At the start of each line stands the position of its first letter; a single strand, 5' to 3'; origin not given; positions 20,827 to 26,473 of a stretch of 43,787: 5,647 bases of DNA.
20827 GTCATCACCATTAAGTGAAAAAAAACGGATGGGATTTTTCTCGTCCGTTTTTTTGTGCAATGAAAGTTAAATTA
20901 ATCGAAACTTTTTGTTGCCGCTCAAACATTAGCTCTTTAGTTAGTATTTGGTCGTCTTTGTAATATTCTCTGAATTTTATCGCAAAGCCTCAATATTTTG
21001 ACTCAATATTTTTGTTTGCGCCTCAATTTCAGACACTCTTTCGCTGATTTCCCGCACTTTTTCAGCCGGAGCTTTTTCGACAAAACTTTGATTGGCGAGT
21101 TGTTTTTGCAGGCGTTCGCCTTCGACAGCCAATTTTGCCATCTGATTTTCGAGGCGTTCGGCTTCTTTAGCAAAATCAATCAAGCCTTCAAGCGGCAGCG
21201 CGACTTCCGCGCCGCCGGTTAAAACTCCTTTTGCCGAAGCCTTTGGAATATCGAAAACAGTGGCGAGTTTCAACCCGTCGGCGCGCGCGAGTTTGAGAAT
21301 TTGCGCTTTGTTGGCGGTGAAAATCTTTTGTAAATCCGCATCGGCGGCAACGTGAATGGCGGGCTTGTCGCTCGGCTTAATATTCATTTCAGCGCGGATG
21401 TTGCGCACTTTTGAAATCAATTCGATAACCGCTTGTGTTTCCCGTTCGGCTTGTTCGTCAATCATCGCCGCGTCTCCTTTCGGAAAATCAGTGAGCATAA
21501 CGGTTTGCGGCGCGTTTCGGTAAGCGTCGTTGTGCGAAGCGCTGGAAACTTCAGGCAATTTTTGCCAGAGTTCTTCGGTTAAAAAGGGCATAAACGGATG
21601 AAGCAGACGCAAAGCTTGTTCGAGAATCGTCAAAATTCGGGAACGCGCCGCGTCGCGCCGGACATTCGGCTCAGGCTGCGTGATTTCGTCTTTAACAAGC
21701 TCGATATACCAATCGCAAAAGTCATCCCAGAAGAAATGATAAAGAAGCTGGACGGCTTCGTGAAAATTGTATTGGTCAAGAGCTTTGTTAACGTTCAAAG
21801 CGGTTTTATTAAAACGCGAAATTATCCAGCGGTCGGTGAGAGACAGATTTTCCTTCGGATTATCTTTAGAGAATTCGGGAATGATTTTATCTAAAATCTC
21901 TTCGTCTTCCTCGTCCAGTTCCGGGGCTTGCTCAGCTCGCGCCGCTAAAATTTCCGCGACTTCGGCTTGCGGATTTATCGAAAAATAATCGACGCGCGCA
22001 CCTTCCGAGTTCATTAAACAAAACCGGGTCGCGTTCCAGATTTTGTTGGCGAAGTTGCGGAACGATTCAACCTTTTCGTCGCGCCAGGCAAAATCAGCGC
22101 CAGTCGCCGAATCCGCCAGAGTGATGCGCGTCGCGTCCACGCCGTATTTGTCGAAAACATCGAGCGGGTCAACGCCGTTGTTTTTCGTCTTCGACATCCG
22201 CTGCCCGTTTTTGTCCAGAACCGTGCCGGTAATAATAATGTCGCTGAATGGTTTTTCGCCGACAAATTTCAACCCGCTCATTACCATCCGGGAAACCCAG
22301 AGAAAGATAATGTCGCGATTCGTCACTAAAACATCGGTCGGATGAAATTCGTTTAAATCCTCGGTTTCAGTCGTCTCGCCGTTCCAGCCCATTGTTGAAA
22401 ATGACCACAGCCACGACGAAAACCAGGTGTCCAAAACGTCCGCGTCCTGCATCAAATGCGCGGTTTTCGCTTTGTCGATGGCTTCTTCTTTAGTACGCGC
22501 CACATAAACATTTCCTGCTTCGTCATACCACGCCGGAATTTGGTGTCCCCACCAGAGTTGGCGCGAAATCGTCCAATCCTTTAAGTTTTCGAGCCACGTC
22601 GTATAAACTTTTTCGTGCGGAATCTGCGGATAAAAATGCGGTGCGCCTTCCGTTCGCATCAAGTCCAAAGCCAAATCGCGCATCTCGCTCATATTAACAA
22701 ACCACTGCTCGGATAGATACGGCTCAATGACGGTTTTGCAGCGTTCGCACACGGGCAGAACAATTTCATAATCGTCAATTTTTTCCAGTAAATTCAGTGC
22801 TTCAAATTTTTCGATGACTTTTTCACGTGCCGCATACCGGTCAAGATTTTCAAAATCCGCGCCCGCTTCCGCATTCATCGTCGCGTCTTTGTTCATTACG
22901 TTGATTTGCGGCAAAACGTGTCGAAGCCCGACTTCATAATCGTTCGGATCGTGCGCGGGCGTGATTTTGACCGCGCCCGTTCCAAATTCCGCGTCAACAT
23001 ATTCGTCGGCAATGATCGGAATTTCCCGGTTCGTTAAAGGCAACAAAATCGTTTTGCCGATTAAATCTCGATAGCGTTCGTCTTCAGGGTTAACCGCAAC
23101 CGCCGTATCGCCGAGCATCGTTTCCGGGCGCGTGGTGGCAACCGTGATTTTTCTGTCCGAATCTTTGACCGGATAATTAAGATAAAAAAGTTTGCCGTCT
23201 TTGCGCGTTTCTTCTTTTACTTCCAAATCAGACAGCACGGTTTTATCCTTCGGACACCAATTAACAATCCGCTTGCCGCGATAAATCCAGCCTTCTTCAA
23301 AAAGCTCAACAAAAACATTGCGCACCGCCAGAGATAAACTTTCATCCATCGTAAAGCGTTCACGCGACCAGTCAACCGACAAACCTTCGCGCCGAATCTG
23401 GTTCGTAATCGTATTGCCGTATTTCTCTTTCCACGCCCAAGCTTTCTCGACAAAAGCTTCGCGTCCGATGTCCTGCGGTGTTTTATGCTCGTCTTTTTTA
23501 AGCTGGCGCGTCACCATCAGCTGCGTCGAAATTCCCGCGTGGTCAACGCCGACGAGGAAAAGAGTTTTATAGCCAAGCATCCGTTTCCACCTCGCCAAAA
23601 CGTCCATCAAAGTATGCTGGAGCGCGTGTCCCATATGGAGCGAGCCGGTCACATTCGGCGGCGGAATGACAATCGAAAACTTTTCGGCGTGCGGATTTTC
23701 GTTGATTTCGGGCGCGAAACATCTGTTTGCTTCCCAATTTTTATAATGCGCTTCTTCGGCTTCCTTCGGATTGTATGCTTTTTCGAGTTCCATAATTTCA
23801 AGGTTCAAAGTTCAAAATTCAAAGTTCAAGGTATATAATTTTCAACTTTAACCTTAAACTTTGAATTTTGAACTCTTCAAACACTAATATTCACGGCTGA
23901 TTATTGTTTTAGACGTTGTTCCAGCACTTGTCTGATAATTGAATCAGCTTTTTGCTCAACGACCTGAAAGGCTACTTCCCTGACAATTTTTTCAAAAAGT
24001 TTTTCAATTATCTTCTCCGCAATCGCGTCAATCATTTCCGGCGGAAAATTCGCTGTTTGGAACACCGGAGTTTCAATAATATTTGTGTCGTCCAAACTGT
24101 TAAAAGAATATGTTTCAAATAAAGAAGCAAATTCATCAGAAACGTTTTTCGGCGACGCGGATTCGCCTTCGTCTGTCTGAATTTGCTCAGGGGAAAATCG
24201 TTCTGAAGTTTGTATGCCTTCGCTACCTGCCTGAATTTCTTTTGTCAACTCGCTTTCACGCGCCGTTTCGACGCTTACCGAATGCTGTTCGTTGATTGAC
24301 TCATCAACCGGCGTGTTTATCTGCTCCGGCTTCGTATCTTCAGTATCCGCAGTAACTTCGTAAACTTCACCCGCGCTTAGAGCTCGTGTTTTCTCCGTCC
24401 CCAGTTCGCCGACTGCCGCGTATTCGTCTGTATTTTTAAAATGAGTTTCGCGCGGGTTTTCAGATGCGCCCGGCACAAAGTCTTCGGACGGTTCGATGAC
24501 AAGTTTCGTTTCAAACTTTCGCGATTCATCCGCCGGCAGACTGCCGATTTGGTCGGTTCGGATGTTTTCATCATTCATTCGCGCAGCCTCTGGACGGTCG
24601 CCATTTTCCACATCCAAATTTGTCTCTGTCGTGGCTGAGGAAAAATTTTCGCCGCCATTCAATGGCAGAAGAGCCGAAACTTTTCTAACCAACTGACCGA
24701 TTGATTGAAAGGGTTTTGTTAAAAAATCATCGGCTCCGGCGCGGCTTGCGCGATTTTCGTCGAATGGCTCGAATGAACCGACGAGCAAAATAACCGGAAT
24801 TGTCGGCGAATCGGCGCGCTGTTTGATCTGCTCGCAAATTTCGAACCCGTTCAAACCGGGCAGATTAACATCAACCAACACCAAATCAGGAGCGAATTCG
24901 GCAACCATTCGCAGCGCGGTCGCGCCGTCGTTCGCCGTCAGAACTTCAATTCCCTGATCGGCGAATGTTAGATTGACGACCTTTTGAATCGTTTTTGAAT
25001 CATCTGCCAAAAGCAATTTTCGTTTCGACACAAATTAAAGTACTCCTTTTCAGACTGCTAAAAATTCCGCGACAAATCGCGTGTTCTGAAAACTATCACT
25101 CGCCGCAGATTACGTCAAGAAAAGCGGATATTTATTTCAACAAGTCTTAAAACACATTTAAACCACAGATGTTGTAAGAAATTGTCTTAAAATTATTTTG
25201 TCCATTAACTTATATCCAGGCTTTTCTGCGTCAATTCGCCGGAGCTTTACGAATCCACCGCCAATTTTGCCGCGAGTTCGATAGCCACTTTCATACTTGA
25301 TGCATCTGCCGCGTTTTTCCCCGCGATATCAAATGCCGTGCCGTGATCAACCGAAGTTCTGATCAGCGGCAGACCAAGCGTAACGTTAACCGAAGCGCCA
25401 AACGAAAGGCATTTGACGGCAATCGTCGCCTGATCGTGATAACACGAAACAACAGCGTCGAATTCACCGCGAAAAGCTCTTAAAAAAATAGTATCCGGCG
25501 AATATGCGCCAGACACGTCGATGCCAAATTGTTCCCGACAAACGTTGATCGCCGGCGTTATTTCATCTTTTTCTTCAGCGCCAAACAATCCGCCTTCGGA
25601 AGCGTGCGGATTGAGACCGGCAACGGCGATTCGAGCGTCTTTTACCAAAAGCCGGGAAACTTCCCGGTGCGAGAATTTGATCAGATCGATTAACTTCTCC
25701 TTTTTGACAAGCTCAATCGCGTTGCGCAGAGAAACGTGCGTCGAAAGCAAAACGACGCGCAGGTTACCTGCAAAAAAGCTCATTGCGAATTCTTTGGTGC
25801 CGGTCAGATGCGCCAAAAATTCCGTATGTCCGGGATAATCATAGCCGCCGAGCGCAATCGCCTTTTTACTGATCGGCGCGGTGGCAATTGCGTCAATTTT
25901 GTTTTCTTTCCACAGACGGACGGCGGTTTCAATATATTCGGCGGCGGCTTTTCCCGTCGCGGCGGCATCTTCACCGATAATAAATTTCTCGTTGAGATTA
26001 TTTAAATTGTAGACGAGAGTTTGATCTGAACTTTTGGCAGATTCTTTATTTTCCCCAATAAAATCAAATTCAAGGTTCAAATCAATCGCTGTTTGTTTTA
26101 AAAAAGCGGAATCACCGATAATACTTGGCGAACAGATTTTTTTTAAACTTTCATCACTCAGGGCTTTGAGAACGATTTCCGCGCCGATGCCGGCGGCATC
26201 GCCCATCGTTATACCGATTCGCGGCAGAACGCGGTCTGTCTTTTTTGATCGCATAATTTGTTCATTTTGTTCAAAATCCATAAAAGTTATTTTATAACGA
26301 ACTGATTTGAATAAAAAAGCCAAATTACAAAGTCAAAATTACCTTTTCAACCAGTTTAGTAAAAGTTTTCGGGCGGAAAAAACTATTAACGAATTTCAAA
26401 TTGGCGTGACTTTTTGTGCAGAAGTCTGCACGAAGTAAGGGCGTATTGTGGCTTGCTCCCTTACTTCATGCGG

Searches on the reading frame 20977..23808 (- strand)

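Call 52: search_protein_families(library=pfam, proteins=[window:20977-23808:-], max_evalue=0.00001)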
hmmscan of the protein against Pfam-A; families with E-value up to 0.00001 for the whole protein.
window:20977-23808:- (943 aa): 5 families
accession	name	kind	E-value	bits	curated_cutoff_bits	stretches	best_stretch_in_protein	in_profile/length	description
PF00133.28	tRNA-synt_1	-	1.4e-133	446.1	22.7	1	21-575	2-413/414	tRNA synthetases class I (I, L, M and V)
PF08264.19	Anticodon_1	-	3.3e-44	150.8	25.1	1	659-815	1-143/148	Anticodon-binding domain of tRNA ligase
PF09334.17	tRNA-synt_1g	-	8.5e-23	81.2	20.1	2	51-199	8-137/391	tRNA synthetases class I (M)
PF13603.12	tRNA-synt_1_2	-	1.8e-13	50.8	25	1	251-310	86-145/185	Leucyl-tRNA synthetase, editing domain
PF10458.14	Val_tRNA-synt_C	-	1.5e-12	48.1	25.9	1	878-942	1-65/66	Valyl tRNA synthetase tRNA binding arm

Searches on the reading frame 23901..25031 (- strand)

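Call 52: search_protein_families(library=pfam, proteins=[window:23901-25031:-], max_evalue=0.00001)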
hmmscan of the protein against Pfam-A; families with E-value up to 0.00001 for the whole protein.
window:23901-25031:- (376 aa): 1 family
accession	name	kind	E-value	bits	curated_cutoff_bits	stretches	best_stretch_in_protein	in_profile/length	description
PF00072.30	Response_reg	-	4.3e-25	88.5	30.2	1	7-115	2-107/111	Response regulator receiver domain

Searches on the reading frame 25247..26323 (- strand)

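Call 52: search_protein_families(library=pfam, proteins=[window:25247-26323:-], max_evalue=0.00001)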
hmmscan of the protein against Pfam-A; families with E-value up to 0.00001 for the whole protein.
window:25247-26323:- (358 aa): 1 family
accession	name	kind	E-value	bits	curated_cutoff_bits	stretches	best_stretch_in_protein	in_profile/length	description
PF04166.17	PdxA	-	1.1e-99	334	27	1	63-351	2-286/286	Pyridoxal phosphate biosynthetic protein PdxA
